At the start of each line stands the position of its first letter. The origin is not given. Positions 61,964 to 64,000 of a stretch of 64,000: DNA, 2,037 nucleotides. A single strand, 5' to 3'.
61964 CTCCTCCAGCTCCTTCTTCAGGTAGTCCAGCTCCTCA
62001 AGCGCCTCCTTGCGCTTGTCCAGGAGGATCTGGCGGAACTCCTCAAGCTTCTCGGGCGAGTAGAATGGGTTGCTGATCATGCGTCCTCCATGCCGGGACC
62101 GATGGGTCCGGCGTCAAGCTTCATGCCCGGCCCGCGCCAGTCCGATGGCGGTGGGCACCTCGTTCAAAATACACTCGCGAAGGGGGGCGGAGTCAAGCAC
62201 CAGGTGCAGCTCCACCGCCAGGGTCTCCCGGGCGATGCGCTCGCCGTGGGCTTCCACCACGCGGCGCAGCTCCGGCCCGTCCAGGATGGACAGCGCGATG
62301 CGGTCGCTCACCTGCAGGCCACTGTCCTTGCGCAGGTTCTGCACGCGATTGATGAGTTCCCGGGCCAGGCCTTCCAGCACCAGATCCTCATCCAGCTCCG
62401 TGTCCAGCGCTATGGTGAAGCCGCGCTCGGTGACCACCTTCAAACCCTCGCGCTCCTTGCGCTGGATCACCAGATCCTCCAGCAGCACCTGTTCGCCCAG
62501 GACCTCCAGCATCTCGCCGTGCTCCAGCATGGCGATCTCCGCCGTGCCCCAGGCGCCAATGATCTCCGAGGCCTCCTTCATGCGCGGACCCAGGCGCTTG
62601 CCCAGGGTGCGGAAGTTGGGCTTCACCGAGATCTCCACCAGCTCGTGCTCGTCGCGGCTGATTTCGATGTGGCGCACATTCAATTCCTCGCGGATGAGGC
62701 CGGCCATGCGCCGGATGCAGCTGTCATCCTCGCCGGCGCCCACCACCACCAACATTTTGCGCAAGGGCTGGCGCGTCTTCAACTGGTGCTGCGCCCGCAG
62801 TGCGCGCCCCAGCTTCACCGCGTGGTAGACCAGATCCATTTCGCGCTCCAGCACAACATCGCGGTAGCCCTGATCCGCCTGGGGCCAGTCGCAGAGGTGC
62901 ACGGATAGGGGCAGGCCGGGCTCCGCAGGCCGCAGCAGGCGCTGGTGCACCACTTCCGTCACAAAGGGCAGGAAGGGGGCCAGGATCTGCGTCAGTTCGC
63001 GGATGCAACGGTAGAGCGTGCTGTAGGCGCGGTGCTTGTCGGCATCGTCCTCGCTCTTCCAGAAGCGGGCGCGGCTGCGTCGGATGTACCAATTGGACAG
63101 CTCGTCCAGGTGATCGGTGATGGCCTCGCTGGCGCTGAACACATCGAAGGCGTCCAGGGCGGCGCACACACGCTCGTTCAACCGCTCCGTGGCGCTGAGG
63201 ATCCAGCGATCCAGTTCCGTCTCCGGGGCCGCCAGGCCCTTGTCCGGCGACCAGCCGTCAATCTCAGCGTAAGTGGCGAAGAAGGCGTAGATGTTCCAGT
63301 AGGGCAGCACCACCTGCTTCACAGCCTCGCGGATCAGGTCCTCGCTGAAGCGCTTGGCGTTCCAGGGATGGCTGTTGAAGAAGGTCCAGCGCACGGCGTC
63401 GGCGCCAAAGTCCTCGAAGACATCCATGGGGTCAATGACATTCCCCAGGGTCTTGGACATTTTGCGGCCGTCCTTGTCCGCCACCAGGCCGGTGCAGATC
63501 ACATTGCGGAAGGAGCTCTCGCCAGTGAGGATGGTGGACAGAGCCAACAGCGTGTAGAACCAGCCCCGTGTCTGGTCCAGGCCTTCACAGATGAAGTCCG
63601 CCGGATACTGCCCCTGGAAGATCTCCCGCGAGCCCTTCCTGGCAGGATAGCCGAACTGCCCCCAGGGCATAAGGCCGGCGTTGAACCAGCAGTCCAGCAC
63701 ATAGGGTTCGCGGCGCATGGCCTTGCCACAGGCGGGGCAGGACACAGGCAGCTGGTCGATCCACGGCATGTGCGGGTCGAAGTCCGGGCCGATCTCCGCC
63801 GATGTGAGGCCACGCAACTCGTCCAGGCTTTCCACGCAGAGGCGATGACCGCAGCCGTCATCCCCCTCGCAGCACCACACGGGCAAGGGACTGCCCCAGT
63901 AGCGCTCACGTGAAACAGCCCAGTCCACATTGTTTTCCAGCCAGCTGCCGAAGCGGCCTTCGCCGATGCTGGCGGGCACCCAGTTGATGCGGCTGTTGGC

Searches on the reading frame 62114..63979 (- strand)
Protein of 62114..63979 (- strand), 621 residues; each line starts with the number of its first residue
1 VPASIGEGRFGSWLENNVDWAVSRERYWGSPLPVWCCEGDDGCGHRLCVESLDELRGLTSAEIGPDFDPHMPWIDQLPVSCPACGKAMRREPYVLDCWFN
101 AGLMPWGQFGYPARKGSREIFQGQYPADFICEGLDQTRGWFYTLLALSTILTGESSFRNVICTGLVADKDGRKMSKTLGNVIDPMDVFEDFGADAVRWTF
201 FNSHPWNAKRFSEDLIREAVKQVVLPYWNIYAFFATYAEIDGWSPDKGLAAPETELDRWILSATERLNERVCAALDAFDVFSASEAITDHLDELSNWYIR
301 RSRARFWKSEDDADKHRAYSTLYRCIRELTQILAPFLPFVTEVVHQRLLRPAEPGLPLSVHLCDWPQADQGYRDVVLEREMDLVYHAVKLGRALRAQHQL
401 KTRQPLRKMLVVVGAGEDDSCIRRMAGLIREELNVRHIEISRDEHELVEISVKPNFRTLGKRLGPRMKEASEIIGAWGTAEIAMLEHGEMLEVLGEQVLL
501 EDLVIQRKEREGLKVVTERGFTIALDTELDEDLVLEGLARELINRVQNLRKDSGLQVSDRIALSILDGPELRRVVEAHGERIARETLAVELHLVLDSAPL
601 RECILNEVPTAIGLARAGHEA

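Call 79: search_protein_families(library=pfam, proteins=[window:62114-63979:-], max_evalue=0.001)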
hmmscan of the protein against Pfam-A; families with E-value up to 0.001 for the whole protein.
window:62114-63979:- (621 aa): 5 families
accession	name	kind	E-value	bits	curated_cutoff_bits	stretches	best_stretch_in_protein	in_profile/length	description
PF00133.28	tRNA-synt_1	-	8.6e-53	180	22.7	1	4-209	216-411/414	tRNA synthetases class I (I, L, M and V)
PF19302.4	DUF5915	-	1.5e-52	178.4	27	1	428-612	3-190/195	Domain of unknown function (DUF5915)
PF08264.19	Anticodon_1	-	5.4e-31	107.9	25.1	1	257-408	1-146/148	Anticodon-binding domain of tRNA ligase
PF01406.26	tRNA-synt_1e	-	4.7e-05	23.3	27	1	146-220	227-300/301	tRNA synthetases class I (C) catalytic domain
PF09334.17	tRNA-synt_1g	-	0.00014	21.2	20.1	0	158-207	313-361/391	tRNA synthetases class I (M)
